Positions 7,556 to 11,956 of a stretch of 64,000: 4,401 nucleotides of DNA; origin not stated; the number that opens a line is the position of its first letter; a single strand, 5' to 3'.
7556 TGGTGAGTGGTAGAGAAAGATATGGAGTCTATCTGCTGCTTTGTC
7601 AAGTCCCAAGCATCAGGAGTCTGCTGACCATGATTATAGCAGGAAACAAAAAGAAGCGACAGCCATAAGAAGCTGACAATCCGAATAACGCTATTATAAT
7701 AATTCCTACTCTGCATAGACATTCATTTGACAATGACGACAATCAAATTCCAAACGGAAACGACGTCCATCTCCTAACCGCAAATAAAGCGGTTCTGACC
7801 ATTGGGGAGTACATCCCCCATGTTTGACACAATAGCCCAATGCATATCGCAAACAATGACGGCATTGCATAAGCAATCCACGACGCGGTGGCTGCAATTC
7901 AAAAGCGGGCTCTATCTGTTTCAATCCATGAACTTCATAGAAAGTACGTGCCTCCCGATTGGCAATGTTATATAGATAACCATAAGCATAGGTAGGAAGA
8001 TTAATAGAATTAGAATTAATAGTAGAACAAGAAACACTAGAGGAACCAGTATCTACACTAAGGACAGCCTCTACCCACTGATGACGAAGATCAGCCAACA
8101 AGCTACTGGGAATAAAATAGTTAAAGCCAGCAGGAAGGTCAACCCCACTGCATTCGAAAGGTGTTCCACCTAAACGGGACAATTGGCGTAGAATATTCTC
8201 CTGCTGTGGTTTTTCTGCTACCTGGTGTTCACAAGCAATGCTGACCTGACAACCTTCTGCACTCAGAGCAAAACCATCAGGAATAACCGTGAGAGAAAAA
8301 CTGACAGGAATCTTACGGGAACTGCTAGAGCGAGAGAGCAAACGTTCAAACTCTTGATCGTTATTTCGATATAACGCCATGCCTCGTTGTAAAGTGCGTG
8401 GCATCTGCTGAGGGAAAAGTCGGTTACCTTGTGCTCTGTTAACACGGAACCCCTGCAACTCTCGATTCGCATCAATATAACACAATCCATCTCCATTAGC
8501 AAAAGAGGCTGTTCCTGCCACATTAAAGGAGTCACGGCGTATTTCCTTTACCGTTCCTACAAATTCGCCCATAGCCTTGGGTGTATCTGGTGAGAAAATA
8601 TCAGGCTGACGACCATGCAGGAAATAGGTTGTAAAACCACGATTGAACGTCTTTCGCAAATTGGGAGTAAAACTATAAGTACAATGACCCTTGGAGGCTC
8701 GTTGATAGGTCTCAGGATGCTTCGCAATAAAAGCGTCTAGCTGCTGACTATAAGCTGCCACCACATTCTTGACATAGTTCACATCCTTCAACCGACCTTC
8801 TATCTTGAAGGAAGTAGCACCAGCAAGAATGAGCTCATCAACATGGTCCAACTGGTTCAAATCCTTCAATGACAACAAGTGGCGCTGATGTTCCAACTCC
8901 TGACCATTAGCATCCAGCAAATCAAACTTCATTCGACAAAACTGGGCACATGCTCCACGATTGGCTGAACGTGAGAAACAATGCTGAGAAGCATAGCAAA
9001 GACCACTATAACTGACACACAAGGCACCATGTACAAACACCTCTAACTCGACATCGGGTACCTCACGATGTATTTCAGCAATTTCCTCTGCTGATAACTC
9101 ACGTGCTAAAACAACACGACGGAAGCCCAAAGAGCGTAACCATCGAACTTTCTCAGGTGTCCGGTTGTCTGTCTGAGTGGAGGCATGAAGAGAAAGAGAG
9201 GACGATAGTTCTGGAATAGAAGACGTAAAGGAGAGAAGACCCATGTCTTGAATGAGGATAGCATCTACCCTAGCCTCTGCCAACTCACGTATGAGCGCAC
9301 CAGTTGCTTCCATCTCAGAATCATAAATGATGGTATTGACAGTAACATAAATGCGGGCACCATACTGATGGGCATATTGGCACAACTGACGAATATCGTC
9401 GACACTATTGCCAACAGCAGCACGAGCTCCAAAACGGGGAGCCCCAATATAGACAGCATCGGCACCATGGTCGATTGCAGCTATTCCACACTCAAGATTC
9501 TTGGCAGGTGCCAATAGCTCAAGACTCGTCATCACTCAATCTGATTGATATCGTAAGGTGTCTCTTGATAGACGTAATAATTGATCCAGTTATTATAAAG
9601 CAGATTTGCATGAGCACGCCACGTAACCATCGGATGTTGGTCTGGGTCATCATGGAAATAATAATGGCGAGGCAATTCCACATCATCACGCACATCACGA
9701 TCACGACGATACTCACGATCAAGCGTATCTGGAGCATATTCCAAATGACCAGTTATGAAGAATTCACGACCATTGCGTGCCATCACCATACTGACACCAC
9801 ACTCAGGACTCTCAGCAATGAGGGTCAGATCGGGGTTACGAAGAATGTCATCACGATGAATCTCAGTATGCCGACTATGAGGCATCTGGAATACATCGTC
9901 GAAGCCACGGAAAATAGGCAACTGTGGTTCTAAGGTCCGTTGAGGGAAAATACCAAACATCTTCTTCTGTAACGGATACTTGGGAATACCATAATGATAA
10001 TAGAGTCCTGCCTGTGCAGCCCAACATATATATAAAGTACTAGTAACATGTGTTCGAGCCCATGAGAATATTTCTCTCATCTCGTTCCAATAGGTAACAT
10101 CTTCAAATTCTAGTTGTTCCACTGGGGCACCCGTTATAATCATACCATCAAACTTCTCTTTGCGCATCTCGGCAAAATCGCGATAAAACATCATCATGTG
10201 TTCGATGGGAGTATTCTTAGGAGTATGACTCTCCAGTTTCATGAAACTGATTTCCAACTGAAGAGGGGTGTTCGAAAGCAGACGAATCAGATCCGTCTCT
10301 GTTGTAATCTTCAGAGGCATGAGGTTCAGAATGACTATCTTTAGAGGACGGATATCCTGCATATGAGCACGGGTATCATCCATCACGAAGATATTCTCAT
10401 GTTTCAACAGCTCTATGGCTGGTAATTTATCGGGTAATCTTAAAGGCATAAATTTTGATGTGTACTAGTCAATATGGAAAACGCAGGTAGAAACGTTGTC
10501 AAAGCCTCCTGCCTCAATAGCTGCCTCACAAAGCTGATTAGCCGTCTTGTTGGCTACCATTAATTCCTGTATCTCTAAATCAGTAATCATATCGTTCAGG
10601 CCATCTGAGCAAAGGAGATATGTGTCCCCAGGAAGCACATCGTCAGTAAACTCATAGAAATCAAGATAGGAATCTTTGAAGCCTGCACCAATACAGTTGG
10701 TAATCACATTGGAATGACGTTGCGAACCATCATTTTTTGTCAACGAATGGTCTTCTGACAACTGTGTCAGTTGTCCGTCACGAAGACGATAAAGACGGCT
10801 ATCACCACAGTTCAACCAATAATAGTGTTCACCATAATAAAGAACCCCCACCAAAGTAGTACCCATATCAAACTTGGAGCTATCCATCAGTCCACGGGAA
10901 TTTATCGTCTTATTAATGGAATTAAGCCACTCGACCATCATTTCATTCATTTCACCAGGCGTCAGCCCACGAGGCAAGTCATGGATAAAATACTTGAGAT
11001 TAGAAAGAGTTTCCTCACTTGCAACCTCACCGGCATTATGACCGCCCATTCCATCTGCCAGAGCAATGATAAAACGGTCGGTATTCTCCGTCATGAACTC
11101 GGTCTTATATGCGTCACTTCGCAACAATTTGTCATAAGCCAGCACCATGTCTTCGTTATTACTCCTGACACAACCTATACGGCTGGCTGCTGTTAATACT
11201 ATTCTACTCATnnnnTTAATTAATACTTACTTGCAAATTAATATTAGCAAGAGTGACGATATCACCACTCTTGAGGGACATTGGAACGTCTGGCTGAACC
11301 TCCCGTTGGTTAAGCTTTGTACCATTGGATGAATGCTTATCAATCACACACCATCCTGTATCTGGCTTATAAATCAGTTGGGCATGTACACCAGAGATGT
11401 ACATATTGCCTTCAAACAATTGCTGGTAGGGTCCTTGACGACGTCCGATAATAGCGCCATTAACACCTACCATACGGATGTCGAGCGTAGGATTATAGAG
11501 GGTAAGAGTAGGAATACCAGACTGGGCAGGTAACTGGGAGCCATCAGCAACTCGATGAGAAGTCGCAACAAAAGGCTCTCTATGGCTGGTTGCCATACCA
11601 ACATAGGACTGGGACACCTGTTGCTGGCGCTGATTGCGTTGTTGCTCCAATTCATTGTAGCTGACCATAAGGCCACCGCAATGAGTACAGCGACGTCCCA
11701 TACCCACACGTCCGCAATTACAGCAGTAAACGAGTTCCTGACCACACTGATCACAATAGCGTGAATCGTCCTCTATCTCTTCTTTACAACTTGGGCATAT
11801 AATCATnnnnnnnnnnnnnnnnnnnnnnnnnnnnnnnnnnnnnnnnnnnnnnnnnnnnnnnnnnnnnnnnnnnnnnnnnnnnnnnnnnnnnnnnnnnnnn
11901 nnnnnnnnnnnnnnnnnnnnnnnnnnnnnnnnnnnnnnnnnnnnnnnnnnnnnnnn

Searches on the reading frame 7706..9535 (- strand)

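Call 15: search_protein_families(library=pfam, proteins=[window:7706-9535:-], max_evalue=0.001)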
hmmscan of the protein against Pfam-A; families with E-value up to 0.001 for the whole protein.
window:7706-9535:- (609 aa): 2 families
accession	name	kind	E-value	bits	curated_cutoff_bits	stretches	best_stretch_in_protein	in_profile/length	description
PF01136.24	Peptidase_U32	-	9e-73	244.8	22.4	1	76-310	2-231/233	Peptidase family U32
PF12392.13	DUF3656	-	6.9e-18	65.8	22.1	1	388-491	1-104/109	Collagenase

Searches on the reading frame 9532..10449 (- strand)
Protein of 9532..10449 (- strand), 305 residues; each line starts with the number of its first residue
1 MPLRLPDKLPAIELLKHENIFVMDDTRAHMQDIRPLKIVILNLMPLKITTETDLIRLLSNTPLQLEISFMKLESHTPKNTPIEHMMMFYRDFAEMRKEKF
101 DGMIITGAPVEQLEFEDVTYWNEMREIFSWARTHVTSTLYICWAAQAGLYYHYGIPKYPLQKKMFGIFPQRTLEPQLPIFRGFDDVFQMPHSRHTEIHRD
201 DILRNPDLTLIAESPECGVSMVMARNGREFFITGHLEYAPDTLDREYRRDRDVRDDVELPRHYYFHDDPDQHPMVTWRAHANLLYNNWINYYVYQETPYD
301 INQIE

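Call 15: search_protein_families(library=pfam, proteins=[window:9532-10449:-], max_evalue=0.001)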
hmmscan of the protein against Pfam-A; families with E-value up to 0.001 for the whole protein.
window:9532-10449:- (305 aa): 1 family
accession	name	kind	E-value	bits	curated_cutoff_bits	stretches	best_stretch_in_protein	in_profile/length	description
PF04204.22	HTS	-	2.6e-134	447.3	27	1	2-299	1-298/298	Homoserine O-succinyltransferase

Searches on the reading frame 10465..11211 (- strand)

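Call 3: search_protein_families(library=pfam, proteins=[window:10465-11211:-], max_evalue=0.01)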
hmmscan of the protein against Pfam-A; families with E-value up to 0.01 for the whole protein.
window:10465-11211:- (248 aa): 3 families
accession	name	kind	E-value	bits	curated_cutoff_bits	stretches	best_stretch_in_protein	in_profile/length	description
PF13672.11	PP2C_2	-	1.7e-10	41.2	24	1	29-211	10-180/209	Protein phosphatase 2C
PF00481.26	PP2C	-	4.8e-08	33.4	20.3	1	15-161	11-146/255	Protein phosphatase 2C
PF07228.17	SpoIIE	-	0.00014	22.4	25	1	45-232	3-169/192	Stage II sporulation protein E (SpoIIE)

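Call 4: search_protein_families(library=ncbifam, proteins=[window:10465-11211:-], max_evalue=0.01)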
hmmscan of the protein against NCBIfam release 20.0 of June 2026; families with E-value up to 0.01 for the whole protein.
window:10465-11211:- (248 aa): 2 families
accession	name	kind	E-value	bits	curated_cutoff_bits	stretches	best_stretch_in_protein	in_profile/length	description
NF033484.1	Stp1_PP2C_phos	equivalog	1.2e-45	155.8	230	1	10-245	2-231/232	Stp1/IreP family PP2C-type Ser/Thr phosphatase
NF011149.0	PRK14559.1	equivalog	6.3e-17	61.5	374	1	7-157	375-523/642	serine/threonine phosphatase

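Call 14: search_protein_families(library=padloc, proteins=[window:10465-11211:-], max_evalue=0.001)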
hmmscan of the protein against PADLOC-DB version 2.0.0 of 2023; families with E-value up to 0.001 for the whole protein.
window:10465-11211:- (248 aa): 0 families

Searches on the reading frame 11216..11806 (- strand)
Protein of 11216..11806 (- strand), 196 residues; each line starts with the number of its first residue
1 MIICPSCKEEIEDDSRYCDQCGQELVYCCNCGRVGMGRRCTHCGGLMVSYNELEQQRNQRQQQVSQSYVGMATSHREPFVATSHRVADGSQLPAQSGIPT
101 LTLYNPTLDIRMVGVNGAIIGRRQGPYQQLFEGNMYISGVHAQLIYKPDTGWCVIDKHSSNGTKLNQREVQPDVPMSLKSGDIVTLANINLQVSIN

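Call 3: search_protein_families(library=pfam, proteins=[window:11216-11806:-], max_evalue=0.01)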
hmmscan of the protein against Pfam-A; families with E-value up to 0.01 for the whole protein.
window:11216-11806:- (196 aa): 6 families
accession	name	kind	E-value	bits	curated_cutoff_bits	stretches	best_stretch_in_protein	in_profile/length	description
PF00498.31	FHA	-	8.3e-13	49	20.7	1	119-186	2-66/67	FHA domain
PF12773.13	DZR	-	6e-06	26.8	27.3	1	4-44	1-45/45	Double zinc ribbon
PF13240.11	Zn_Ribbon_1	-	2e-05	24.6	25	1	4-25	2-23/23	zinc-ribbon domain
PF13248.11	Zn_ribbon_3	-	0.00041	20.1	27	1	1-25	2-26/26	zinc-ribbon domain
PF07191.17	Zn_ribbon_6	-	0.0035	17.8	25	1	2-47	17-59/67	Double zinc ribbon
PF17032.10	Zn_ribbon_15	-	0.0088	17.3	28.9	1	3-22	54-73/73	zinc-ribbon family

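Call 4: search_protein_families(library=ncbifam, proteins=[window:11216-11806:-], max_evalue=0.01)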
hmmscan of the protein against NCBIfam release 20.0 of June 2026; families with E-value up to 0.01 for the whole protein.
window:11216-11806:- (196 aa): 3 families
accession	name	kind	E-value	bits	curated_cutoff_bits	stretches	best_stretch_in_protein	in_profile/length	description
NF049868.1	FhaB_Rv0019c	equivalog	7.2e-07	29.4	125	1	117-179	87-146/158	FHA domain-containing protein FhaB/FipA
TIGR03354.1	VI_FHA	hypoth_equivalog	1.5e-06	28.3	120.25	1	115-195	23-103/420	type VI secretion system-associated FHA domain protein TagH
NF011149.0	PRK14559.1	equivalog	0.00019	20.3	374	1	1-53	1-58/642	serine/threonine phosphatase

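Call 14: search_protein_families(library=padloc, proteins=[window:11216-11806:-], max_evalue=0.001)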
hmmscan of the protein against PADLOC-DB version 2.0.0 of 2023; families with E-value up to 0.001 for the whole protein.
window:11216-11806:- (196 aa): 0 families
